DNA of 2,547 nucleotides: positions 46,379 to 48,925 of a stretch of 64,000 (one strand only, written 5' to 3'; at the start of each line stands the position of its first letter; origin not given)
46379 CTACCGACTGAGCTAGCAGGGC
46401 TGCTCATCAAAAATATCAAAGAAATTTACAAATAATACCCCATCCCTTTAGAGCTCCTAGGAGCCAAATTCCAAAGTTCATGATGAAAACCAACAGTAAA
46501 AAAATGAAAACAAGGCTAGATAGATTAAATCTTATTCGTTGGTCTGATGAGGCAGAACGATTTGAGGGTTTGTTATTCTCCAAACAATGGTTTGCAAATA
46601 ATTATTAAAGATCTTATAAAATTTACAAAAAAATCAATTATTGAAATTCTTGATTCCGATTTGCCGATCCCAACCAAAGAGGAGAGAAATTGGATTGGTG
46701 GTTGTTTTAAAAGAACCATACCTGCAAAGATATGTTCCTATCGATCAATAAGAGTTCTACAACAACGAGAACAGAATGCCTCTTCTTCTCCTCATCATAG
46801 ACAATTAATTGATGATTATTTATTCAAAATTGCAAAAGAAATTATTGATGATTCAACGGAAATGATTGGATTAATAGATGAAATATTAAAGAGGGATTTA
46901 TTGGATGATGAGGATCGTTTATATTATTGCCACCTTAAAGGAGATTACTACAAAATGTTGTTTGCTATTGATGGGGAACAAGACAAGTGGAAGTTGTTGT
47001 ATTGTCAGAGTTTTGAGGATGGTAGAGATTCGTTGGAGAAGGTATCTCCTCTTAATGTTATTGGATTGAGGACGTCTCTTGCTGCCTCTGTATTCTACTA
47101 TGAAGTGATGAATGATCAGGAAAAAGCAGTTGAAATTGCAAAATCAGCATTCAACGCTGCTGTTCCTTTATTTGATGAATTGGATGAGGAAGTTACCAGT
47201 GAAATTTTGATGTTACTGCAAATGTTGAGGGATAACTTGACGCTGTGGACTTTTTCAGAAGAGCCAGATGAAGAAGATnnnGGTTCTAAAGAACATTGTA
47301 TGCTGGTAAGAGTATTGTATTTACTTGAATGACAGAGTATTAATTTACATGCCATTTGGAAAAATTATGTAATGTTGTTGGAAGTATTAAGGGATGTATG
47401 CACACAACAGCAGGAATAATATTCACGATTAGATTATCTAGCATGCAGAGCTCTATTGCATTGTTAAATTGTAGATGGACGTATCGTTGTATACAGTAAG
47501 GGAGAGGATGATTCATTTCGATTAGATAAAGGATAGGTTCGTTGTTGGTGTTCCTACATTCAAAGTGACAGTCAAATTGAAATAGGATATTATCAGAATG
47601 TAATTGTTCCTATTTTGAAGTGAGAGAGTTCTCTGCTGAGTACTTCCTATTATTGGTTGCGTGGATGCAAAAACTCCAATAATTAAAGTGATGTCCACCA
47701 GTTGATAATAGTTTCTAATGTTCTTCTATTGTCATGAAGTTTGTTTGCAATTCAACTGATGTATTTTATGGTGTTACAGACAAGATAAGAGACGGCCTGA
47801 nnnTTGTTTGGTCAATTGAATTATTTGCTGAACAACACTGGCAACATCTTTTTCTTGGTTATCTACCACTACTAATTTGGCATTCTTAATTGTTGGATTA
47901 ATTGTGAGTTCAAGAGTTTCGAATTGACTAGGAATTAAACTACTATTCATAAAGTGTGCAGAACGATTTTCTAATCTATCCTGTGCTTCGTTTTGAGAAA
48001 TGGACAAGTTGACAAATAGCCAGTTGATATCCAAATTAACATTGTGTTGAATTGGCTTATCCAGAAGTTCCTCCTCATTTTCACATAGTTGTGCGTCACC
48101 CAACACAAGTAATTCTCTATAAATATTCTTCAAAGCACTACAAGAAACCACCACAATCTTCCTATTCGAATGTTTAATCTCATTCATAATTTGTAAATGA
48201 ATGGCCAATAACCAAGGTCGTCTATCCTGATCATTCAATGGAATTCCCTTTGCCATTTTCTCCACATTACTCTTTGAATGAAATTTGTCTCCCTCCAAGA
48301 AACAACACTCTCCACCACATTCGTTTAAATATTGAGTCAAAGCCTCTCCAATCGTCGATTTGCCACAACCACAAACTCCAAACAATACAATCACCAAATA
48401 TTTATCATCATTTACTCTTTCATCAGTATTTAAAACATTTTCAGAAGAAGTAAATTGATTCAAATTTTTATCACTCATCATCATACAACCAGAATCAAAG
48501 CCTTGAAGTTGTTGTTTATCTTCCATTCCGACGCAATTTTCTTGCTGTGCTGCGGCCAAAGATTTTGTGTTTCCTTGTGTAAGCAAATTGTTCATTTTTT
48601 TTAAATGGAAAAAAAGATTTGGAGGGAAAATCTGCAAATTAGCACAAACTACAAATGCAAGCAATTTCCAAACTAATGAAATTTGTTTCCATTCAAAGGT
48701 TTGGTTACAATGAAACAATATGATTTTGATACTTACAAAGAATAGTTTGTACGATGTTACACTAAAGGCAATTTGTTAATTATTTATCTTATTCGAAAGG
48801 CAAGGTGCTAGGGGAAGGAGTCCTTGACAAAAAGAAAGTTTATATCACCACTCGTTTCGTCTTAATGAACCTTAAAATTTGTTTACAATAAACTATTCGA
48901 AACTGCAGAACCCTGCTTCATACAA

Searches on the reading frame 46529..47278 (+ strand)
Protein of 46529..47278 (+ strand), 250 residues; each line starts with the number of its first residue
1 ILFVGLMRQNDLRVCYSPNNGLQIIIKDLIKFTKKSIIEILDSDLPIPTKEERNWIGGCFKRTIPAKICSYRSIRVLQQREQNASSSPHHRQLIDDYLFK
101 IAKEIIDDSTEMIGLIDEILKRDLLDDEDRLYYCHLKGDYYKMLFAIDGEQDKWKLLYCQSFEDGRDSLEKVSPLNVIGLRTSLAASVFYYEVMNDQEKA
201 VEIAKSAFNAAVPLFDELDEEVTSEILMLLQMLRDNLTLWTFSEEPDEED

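Call 70: search_protein_families(library=pfam, proteins=[window:46529-47278:+], max_evalue=0.001)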
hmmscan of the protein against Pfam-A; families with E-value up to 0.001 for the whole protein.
window:46529-47278:+ (250 aa): 1 family
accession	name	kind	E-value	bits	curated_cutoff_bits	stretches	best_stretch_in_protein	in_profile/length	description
PF00244.26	14-3-3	-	6.2e-36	124.5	33.2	1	28-241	13-223/223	14-3-3 protein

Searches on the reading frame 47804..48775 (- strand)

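Call 70: search_protein_families(library=pfam, proteins=[window:47804-48775:-], max_evalue=0.001)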
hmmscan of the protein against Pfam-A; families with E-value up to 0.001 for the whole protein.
window:47804-48775:- (324 aa): 2 families
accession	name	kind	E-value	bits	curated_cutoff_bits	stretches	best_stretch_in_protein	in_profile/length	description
PF01583.26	APS_kinase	-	7.9e-05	23.2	21.1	1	127-192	3-63/152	Adenylylsulphate kinase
PF13238.12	AAA_18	-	0.00071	20.5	29.4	1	129-272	1-112/128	AAA domain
